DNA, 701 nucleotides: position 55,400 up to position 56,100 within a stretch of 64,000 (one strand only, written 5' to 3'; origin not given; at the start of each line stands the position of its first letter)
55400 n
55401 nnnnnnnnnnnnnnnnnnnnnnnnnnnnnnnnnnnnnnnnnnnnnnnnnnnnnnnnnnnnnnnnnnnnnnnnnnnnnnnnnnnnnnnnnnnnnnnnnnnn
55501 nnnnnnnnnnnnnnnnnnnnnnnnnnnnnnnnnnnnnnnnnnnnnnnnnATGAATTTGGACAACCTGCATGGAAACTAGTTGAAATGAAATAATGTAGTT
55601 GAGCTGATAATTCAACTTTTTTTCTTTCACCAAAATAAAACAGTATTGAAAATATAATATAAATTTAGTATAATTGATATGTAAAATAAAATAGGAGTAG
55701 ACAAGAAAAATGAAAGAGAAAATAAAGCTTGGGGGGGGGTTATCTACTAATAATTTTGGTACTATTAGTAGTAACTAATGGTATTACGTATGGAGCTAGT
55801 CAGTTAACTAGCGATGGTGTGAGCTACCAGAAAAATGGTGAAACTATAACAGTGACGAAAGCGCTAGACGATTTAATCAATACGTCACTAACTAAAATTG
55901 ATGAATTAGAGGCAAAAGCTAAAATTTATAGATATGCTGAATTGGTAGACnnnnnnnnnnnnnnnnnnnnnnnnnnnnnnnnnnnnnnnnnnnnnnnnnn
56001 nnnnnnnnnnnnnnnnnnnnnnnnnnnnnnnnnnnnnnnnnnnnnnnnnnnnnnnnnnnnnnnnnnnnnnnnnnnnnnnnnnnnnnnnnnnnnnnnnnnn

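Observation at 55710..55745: Poly-G(9) tract right after the start codon puts surface-protein paralogue 3 out of frame: a candidate ON/OFF phase-variation switch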

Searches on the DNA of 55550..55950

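Call 86: search_rna_families(source=window, start=55550, end=55950, threshold=evalue, max_evalue=1)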
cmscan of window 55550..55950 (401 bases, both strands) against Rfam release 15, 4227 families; matches with E-value up to 1: 0.
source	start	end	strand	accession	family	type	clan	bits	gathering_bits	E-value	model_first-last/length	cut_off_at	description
